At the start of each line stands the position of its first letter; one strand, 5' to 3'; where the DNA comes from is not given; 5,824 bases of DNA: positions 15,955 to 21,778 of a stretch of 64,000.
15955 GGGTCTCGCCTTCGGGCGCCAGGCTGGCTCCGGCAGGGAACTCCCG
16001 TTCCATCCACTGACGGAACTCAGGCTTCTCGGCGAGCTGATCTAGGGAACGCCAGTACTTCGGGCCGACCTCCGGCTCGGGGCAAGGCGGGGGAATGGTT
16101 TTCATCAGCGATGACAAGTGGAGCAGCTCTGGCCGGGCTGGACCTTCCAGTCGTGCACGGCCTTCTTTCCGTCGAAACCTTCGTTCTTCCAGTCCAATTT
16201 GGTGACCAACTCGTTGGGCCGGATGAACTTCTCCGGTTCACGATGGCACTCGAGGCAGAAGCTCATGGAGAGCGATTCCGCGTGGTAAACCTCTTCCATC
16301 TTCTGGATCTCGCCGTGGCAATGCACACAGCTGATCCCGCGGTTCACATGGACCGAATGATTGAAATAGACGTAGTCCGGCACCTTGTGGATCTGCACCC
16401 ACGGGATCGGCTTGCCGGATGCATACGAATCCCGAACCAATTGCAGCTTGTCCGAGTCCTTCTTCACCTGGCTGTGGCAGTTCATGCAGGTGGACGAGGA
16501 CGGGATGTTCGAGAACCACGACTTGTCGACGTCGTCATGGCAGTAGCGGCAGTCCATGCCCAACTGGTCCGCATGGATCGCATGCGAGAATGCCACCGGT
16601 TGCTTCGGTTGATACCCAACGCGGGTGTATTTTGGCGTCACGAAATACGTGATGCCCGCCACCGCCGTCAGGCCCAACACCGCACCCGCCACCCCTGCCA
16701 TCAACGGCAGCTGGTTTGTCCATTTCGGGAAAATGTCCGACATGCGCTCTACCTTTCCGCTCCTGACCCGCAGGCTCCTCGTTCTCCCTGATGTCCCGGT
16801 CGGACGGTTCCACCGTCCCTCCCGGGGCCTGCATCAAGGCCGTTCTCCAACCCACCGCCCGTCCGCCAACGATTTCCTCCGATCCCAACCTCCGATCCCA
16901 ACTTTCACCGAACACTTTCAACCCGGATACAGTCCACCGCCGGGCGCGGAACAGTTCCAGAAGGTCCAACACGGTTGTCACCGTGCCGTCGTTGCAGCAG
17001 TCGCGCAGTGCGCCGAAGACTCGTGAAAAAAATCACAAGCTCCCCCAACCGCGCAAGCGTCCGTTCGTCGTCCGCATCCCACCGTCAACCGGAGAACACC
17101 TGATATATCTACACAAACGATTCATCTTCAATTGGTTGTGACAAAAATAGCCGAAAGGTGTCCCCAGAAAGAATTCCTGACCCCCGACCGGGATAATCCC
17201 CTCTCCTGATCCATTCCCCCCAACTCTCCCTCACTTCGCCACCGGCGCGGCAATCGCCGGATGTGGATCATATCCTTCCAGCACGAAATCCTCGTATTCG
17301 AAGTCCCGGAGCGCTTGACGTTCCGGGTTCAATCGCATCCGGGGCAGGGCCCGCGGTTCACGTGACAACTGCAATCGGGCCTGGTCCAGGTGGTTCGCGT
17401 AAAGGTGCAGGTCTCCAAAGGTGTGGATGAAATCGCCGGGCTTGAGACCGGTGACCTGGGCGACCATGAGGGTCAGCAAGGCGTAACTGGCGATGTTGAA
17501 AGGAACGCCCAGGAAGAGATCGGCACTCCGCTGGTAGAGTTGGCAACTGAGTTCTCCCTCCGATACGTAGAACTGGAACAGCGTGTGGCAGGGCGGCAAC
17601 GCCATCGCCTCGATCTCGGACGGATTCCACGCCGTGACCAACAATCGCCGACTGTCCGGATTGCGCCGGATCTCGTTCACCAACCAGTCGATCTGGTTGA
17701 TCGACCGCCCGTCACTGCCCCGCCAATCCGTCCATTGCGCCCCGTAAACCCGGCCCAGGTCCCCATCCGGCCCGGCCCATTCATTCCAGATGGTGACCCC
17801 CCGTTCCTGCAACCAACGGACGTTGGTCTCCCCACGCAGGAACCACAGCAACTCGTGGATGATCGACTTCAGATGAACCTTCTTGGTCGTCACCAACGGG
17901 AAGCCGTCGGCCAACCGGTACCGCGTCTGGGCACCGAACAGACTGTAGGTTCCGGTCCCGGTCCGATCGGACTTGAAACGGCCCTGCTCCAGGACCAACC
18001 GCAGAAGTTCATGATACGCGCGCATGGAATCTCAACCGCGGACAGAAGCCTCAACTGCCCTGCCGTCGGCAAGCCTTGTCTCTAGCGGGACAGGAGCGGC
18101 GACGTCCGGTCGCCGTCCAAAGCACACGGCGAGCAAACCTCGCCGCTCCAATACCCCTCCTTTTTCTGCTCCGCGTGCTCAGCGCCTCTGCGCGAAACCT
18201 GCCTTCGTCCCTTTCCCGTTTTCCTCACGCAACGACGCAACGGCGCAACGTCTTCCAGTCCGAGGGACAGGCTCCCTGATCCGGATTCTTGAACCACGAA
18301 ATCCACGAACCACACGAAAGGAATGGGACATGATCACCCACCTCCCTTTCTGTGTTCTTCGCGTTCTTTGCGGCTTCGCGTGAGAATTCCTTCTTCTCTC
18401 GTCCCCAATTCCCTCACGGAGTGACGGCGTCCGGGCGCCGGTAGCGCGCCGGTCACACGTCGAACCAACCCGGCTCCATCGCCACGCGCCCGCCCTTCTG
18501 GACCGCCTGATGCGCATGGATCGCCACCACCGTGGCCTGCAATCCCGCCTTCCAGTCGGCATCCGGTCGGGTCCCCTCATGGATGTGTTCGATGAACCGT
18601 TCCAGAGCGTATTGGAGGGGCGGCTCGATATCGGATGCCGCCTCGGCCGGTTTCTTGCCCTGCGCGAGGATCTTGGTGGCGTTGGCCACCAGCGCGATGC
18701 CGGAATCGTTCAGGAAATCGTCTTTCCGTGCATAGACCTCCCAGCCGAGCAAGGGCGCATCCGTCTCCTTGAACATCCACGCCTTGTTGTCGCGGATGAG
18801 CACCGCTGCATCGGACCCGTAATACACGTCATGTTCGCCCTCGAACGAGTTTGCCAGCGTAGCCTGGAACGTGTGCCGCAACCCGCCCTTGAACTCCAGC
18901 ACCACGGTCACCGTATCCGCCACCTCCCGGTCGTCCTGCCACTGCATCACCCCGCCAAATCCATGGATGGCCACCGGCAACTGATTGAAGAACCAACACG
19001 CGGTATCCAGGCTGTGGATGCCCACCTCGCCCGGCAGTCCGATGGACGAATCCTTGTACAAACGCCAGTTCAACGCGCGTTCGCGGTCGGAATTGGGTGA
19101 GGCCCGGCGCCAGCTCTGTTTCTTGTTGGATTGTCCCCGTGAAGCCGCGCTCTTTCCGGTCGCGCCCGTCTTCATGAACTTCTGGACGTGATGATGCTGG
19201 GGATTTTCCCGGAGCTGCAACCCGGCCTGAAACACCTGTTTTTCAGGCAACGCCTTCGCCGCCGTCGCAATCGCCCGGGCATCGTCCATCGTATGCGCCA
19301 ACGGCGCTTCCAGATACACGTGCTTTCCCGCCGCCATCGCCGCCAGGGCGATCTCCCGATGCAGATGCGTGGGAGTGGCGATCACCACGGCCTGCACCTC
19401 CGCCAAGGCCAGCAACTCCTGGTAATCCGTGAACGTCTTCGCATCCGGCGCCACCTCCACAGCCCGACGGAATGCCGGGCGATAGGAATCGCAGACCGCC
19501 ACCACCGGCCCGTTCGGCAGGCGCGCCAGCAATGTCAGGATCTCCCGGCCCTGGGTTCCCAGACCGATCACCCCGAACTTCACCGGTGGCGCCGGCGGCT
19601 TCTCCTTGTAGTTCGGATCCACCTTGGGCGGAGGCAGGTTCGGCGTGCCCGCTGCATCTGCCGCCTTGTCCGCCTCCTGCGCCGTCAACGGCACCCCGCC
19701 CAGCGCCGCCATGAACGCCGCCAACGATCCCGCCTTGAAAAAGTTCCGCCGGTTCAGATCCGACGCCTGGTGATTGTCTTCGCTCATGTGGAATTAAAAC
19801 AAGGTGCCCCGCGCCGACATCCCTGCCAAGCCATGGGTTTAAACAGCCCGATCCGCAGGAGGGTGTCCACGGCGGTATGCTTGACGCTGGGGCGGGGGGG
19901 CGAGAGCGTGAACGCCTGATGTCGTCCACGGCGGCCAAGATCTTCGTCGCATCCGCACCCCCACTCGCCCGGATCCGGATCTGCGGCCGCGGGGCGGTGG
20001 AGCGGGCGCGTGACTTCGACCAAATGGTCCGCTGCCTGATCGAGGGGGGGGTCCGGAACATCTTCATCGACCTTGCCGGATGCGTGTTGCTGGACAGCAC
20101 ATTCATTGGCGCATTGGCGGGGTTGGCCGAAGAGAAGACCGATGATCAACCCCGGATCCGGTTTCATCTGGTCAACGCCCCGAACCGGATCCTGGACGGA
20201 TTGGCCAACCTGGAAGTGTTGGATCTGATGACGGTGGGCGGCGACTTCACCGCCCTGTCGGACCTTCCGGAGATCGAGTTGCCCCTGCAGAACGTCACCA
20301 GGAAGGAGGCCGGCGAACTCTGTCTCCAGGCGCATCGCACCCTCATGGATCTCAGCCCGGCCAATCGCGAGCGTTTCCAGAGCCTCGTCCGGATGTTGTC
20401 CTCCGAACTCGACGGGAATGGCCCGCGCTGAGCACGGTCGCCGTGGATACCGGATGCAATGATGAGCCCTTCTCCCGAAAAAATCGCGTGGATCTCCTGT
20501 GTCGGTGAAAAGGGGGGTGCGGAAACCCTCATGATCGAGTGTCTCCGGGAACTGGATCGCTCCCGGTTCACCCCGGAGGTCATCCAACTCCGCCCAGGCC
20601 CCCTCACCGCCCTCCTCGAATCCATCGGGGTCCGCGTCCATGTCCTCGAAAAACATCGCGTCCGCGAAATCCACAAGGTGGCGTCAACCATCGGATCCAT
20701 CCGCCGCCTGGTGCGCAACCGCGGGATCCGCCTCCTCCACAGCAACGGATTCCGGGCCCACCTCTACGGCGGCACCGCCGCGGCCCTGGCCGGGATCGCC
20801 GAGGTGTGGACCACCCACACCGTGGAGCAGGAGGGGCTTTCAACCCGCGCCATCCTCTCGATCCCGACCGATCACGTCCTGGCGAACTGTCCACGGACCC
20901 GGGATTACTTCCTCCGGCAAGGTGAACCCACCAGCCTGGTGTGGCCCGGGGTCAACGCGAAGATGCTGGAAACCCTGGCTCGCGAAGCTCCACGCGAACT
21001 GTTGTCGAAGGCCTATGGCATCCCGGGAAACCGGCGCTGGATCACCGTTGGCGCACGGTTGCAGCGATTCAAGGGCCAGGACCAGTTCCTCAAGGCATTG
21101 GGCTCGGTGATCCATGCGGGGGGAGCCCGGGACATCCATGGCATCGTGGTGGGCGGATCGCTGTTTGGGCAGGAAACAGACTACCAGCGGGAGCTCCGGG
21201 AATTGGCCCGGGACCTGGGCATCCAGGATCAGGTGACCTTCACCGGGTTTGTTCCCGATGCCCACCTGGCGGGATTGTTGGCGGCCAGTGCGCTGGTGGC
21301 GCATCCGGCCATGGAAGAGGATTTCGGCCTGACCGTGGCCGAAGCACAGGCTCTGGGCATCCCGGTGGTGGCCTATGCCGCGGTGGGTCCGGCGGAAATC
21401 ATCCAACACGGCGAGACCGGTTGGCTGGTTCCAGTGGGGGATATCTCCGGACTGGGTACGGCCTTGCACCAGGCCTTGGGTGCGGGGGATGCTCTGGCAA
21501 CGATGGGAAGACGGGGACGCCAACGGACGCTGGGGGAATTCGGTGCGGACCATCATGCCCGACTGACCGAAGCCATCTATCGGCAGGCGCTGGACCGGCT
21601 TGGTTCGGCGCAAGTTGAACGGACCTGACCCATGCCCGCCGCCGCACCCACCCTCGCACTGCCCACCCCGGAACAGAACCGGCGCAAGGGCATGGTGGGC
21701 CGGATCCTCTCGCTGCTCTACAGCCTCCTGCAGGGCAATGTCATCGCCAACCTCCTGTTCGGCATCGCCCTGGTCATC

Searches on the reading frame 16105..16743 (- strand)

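Call 19: search_protein_families(library=pfam, proteins=[window:16105-16743:-], max_evalue=0.001)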
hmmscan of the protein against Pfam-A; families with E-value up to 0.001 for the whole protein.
window:16105-16743:- (212 aa): 4 families
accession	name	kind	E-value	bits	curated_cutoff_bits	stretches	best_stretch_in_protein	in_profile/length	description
PF14522.11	Cytochrome_C7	-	9.9e-15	54.6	24.8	2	125-212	1-67/67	Cytochrome c7 and related cytochrome c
PF02085.21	Cytochrom_CIII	-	8.8e-11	42.5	22.9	1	45-102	16-65/101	Class III cytochrome C family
PF14537.11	Cytochrom_c3_2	-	4.8e-10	40.2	25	2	131-212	1-65/79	Cytochrome c3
PF22113.1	Mtrc-MtrF_II-IV_dom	-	0.00012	22.1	30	0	64-211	8-163/176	Outer membrane cytochrome MtrC/MtrF-like, domains II/IV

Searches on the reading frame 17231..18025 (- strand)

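Call 19: search_protein_families(library=pfam, proteins=[window:17231-18025:-], max_evalue=0.001)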
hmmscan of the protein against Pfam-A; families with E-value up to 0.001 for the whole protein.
window:17231-18025:- (264 aa): 1 family
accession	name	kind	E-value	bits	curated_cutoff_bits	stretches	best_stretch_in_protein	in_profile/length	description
PF00303.24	Thymidylat_synt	-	1.7e-119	398.3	24.3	1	3-263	2-265/266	Thymidylate synthase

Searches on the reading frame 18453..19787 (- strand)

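Call 19: search_protein_families(library=pfam, proteins=[window:18453-19787:-], max_evalue=0.001)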
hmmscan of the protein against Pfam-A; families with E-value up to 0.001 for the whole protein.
window:18453-19787:- (444 aa): 4 families
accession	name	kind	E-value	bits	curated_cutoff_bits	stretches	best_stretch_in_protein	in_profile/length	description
PF01408.29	GFO_IDH_MocA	-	9.8e-21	75.1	24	1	70-179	2-111/120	Oxidoreductase family, NAD-binding Rossmann fold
PF22725.1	GFO_IDH_MocA_C3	-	2.2e-12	47.5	27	1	227-315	30-108/124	GFO/IDH/MocA C-terminal domain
PF02894.22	GFO_IDH_MocA_C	-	3.9e-09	37.1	22.9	1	235-311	26-103/218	Oxidoreductase family, C-terminal alpha/beta domain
PF03447.22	NAD_binding_3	-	7.3e-05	23.9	24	1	75-179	1-108/116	Homoserine dehydrogenase, NAD binding domain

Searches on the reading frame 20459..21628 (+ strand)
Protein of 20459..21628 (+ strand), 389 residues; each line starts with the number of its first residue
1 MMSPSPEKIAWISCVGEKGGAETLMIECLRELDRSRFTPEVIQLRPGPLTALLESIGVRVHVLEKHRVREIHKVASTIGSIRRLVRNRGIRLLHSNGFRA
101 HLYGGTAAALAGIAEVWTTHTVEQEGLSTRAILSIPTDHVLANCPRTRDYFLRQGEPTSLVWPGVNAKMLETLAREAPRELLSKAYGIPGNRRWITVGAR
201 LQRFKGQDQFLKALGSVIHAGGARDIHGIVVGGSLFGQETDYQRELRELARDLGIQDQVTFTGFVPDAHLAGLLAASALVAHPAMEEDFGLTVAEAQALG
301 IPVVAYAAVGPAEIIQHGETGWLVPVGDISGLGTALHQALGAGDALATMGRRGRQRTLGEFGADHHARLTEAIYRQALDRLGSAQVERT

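Call 19: search_protein_families(library=pfam, proteins=[window:20459-21628:+], max_evalue=0.001)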
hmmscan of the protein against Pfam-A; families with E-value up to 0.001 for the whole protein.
window:20459-21628:+ (389 aa): 6 families
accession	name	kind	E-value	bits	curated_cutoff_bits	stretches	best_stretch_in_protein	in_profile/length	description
PF00534.26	Glycos_transf_1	-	2.1e-30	105.9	26.4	1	180-356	3-172/172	Glycosyl transferases group 1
PF13692.12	Glyco_trans_1_4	-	1.2e-27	97.3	27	1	195-340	5-140/142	Glycosyl transferases group 1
PF13439.12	Glyco_transf_4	-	1.7e-13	51.4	28.5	1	19-166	2-167/170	Glycosyltransferase Family 4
PF20706.3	GT4-conflict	-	2.9e-12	46.7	26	1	189-317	194-322/385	Family 4 Glycosyltransferase in conflict systems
PF13579.12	Glyco_trans_4_4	-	2.1e-05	25.4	29.7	1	19-157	1-148/158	Glycosyl transferase 4-like domain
PF13524.12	Glyco_trans_1_2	-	0.00053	20.4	25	0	234-368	22-140/144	Glycosyl transferase-like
